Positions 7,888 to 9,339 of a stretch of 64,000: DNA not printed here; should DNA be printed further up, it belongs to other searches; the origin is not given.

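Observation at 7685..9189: Minimal peptide-plus-enzyme cassette: an SD-led 58-aa ORF directly upstream of an RRE-like/SagB-type dehydrogenase, with no YcaO partner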

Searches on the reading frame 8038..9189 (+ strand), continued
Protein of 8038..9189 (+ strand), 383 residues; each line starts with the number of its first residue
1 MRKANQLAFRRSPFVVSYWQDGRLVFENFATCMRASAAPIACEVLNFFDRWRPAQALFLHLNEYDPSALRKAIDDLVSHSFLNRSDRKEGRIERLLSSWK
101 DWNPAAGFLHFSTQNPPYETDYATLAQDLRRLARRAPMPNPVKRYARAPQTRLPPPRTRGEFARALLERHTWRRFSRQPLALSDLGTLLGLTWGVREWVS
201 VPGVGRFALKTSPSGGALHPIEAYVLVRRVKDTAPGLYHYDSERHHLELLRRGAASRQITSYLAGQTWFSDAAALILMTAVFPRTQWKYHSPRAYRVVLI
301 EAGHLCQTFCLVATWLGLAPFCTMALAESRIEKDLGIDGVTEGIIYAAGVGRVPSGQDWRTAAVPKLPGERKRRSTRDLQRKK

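Call 25: search_solved_structures(query=A1, max_evalue=1, show_alignments=2)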
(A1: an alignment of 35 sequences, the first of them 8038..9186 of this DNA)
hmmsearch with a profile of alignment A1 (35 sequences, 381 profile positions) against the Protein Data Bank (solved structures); distinct sequences matched with E-value up to 1: 13.
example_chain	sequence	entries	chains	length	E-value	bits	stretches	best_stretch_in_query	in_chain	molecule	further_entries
3eo7_A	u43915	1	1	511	5.4e-36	127.5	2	185-347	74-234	Putative Nitroreductase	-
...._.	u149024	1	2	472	2.2e-21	79.4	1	156-322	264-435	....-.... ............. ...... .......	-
5lq4_B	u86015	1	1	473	2.2e-21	79.4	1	156-322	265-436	CyaGox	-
5lq4_A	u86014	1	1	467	2.3e-21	79.4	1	156-321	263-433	CyaGox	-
6gos_C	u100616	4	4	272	7.9e-10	41.4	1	212-344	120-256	Microcin B17-processing protein McbC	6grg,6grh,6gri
7ly4_A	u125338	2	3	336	1.5e-09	40.5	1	146-322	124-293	BmdC, Oxidase | BmdC, NRPS oxidase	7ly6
7ly7_B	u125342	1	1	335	1.5e-09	40.5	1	146-322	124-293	BmdC, Oxidase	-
7ly5_B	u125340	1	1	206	1.9e-09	40.1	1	157-322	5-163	BmdC, oxidase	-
8cqs_A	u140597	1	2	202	1.1e-07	34.3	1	150-285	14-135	Nitroreductase-like protein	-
3hoi_A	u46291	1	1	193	1.2e-07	34.2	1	150-318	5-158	FMN-dependent nitroreductase BF3017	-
3hj9_A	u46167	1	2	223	0.0019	20.4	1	151-284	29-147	Oxidoreductase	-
3pxv_A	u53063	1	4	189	0.089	14.9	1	294-321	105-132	Nitroreductase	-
3of4_A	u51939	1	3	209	0.24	13.4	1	286-373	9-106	Nitroreductase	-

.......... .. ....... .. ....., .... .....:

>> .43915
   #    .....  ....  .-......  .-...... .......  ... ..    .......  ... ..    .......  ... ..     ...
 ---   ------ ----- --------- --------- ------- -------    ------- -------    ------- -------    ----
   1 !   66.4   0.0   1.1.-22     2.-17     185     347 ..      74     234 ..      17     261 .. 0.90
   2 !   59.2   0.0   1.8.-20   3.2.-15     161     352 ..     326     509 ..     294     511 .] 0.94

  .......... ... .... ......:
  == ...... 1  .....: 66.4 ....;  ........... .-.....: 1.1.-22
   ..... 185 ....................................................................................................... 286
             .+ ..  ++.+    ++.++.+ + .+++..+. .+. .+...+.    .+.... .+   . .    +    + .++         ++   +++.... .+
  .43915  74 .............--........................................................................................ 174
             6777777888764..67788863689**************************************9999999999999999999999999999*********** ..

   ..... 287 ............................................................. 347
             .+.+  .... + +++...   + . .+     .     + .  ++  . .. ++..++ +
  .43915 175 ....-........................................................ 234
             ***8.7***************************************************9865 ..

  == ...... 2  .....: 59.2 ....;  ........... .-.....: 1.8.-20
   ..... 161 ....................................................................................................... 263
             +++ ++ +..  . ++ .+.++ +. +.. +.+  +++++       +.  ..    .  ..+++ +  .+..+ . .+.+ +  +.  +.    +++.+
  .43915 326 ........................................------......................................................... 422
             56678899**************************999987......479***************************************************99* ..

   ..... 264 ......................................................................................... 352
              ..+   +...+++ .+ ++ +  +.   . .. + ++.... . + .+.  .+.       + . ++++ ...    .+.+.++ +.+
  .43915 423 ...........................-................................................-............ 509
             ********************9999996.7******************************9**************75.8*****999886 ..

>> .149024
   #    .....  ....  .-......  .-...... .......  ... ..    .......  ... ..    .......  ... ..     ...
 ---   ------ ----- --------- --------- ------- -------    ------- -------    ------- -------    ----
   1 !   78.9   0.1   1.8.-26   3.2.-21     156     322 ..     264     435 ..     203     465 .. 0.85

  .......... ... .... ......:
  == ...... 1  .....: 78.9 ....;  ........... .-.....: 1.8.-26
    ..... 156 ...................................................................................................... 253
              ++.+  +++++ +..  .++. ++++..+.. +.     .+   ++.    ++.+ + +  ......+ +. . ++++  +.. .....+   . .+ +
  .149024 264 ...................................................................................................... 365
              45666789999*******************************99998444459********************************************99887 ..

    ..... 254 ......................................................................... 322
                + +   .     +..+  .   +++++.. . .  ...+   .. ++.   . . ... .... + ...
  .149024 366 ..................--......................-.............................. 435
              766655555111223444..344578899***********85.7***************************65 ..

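Call 26: fold_search(model_id=the predicted structure, library=pdb)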
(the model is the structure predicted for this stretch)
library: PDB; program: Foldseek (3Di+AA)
matches with E <= 10: 270; with E <= 0.001: 89
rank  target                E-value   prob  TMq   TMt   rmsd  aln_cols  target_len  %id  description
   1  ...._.                3.4e-16  1.00  0.47  0.40  13.9       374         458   24  Structure of ThcOx, solved at wavelength 3.099 A (released 2023-10-25)
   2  5lq4_B                2.3e-15  1.00  0.47  0.39  14.6       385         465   24  The Structure of ThcOx, the First Oxidase Protein from the Cyanobactin Pathways (released 2016-11-09)
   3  5lq4_A                1.1e-14  1.00  0.47  0.40  15.2       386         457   23  The Structure of ThcOx, the First Oxidase Protein from the Cyanobactin Pathways (released 2016-11-09)
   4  7ly7_B                5.5e-14  1.00  0.39  0.45  19.1       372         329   17  Crystal structure of the elongation module of the bacillamide NRPS, BmdB, in complex with the oxidase BmdC (released 2022-02-02)
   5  7ly4_A                8.3e-13  1.00  0.39  0.46  19.0       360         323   17  Cryo-EM structure of the elongation module of the bacillamide NRPS, BmdB, in complex with the oxidase, BmdC (released 2022-02-02)
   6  3hoi                  1.1e-11  1.00  0.41  0.78   3.7       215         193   22  Crystal structure of FMN-dependent nitroreductase BF3017 from Bacteroides fragilis NCTC 9343 (YP_212631.1) from Bacteroi (released 2009-06-23)
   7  3eo7                  1.3e-11  1.00  0.44  0.35   5.0       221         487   22  Crystal structure of a putative nitroreductase (ava_2154) from anabaena variabilis atcc 29413 at 1.80 A resolution (released 2008-10-28)
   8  8cqs_A                1.5e-11  1.00  0.41  0.78   3.9       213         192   20  Flavin mononucleotide-dependent nitroreductase B.thetaiotaomicron (BT_0217) (released 2024-03-27)
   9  8cqs_B                2.0e-11  1.00  0.41  0.77   3.9       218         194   19  Flavin mononucleotide-dependent nitroreductase B.thetaiotaomicron (BT_0217) (released 2024-03-27)
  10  3hj9_A                1.5e-10  1.00  0.41  0.70   9.9       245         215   25  Crystal structure of a putative nitroreductase (reut_a1228) from ralstonia eutropha jmp134 at 2.00 A resolution (released 2009-06-16)
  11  7ly5_B                2.3e-09  1.00  0.36  0.70   6.1       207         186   19  Proteolyzed crystal structure of the bacillamide NRPS, BmdB, in complex with the oxidase BmdC (released 2022-02-02)
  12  3hj9_B                5.0e-09  1.00  0.38  0.66   7.4       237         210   24  Crystal structure of a putative nitroreductase (reut_a1228) from ralstonia eutropha jmp134 at 2.00 A resolution (released 2009-06-16)
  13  6grh_C                1.3e-06  1.00  0.35  0.48   5.1       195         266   25  E. coli Microcin synthetase McbBCD complex with truncated pro-MccB17 bound (released 2019-01-30)
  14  6gos_C                2.4e-06  1.00  0.35  0.48   5.1       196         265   23  E. coli Microcin synthetase McbBCD complex with pro-MccB17 bound (released 2019-01-30)
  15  5uu6_B                4.0e-06  1.00  0.31  0.49  10.3       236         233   15  The crystal structure of nitroreductase A from Vibrio parahaemolyticus RIMD 2210633 (released 2017-03-01)
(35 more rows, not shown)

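Call 49: search_protein_representatives(protein=window:8038-9186:+)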
Query: 383 residues. Proteins with E-value up to 0.001 (for the whole library): 11907; up to 1e-10: 6616; up to 1e-30: 685. The best 150 are listed.
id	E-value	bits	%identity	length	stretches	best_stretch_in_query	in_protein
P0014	1.3e-162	557.6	65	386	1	1-372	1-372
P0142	3.0e-108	378.6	59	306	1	76-360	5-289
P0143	7.4e-104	364.1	51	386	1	9-357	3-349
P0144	4.6e-103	361.5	52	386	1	6-356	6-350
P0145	4.3e-102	358.3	51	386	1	18-357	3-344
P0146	5.0e-102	358.1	48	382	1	9-356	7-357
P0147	8.4e-102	357.4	48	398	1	4-361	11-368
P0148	2.6e-100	352.4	46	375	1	8-369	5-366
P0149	3.1e-99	348.9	51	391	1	12-361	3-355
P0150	2.2e-98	346.1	48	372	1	8-370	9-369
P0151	8.4e-97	340.9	48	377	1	9-356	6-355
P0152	1.9e-94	333.2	47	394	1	8-368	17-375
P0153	2.1e-92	326.4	57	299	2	159-361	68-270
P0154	2.8e-92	326.0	48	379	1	9-361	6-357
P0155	9.9e-91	320.9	55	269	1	2-265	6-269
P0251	2.0e-58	214.5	36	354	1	9-352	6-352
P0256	9.8e-58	212.3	36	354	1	4-352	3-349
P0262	1.2e-55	205.4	36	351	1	9-351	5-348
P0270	2.8e-54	200.9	36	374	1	9-356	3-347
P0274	4.0e-53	197.1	32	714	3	138-358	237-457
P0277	2.3e-52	194.6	34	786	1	9-365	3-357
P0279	4.9e-52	193.5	33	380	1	10-352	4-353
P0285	1.5e-51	192.0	35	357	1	8-352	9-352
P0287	1.9e-51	191.6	34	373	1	16-363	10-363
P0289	3.2e-51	190.8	35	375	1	9-352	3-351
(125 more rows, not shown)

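Call 50: search_protein_families(library=ncbifam, proteins=[P0251, P0256, P0262, P0270, P0277, P0274, P0279, P0285, P0287, P0289], max_evalue=1e-10)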
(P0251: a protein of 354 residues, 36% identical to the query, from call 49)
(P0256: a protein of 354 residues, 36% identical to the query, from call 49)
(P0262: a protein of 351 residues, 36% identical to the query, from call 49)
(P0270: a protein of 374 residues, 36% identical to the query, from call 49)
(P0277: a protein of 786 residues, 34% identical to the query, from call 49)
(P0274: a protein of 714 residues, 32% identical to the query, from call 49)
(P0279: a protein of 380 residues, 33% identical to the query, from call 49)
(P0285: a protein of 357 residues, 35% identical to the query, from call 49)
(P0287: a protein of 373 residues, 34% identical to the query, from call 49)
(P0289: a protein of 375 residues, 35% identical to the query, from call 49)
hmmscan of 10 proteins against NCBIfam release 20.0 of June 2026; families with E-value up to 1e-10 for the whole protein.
P0251 (354 aa): 2 families
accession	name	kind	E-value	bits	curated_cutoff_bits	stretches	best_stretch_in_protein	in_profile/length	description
TIGR04511.1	SagB_rel_DH_2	exception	8.5e-47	160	240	1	26-353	40-369/380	putative peptide maturation dehydrogenase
TIGR03605.1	antibiot_sagB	domain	1.1e-33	116.2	78.4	1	184-351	4-172/173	SagB family peptide dehydrogenase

P0256 (354 aa): 2 families
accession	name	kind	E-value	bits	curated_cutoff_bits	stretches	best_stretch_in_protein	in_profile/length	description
TIGR04511.1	SagB_rel_DH_2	exception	4.2e-49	167.6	240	1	99-349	108-368/380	putative peptide maturation dehydrogenase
TIGR03605.1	antibiot_sagB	domain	9.6e-34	116.4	78.4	1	179-349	2-173/173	SagB family peptide dehydrogenase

P0262 (351 aa): 2 families
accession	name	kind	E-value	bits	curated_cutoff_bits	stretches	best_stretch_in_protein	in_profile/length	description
TIGR04511.1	SagB_rel_DH_2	exception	1.4e-56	192.2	240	1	62-349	70-368/380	putative peptide maturation dehydrogenase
TIGR03605.1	antibiot_sagB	domain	2.1e-36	125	78.4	1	179-348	2-172/173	SagB family peptide dehydrogenase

P0270 (374 aa): 2 families
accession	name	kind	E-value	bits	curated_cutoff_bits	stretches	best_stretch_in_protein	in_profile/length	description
TIGR04511.1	SagB_rel_DH_2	exception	1.1e-45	156.3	240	1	61-344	72-368/380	putative peptide maturation dehydrogenase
TIGR03605.1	antibiot_sagB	domain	6.4e-35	120.2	78.4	1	177-343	5-172/173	SagB family peptide dehydrogenase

P0277 (786 aa): 5 families
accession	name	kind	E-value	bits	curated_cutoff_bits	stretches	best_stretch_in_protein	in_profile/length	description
TIGR04511.1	SagB_rel_DH_2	exception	5.3e-41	140.9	240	1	113-344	137-367/380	putative peptide maturation dehydrogenase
TIGR00900.1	2A0121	subfamily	7.1e-36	124.3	319.6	1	383-747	1-360/364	H+ Antiporter protein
TIGR03605.1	antibiot_sagB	domain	5.2e-33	114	78.4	1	176-344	3-172/173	SagB family peptide dehydrogenase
NF052575.1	MFS_efflux_Tap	equivalog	3.3e-14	52.7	625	1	391-747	14-368/401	multidrug efflux MFS transporter Tap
NF007792.0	PRK10489.1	equivalog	1.2e-11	44.3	324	1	382-766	18-395/419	enterobactin transporter EntS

P0274 (714 aa): 2 families
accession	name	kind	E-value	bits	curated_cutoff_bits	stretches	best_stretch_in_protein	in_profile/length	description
TIGR03605.1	antibiot_sagB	domain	5.3e-83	276.7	78.4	2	284-451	3-173/173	SagB family peptide dehydrogenase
TIGR04511.1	SagB_rel_DH_2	exception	1.4e-54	185.6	240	2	284-456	196-373/380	putative peptide maturation dehydrogenase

P0279 (380 aa): 2 families
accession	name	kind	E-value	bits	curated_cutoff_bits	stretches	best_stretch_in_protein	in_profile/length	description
TIGR04511.1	SagB_rel_DH_2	exception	4.6e-51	174.1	240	1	63-357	71-372/380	putative peptide maturation dehydrogenase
TIGR03605.1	antibiot_sagB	domain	1.1e-34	119.5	78.4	1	183-352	2-172/173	SagB family peptide dehydrogenase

P0285 (357 aa): 2 families
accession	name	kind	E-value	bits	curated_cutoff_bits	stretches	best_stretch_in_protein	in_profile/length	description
TIGR04511.1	SagB_rel_DH_2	exception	3.3e-49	168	240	1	88-354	98-370/380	putative peptide maturation dehydrogenase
TIGR03605.1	antibiot_sagB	domain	8e-35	119.9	78.4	1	183-351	3-172/173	SagB family peptide dehydrogenase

P0287 (373 aa): 2 families
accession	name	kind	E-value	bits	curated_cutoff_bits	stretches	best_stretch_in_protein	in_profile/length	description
TIGR04511.1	SagB_rel_DH_2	exception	2.1e-55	188.4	240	1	63-354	76-370/380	putative peptide maturation dehydrogenase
TIGR03605.1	antibiot_sagB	domain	1.6e-35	122.1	78.4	1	185-351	5-172/173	SagB family peptide dehydrogenase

P0289 (375 aa): 2 families
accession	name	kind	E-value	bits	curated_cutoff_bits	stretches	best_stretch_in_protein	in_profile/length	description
TIGR04511.1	SagB_rel_DH_2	exception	3e-50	171.4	240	1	59-355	70-372/380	putative peptide maturation dehydrogenase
TIGR03605.1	antibiot_sagB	domain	8.6e-32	110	78.4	1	181-350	2-172/173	SagB family peptide dehydrogenase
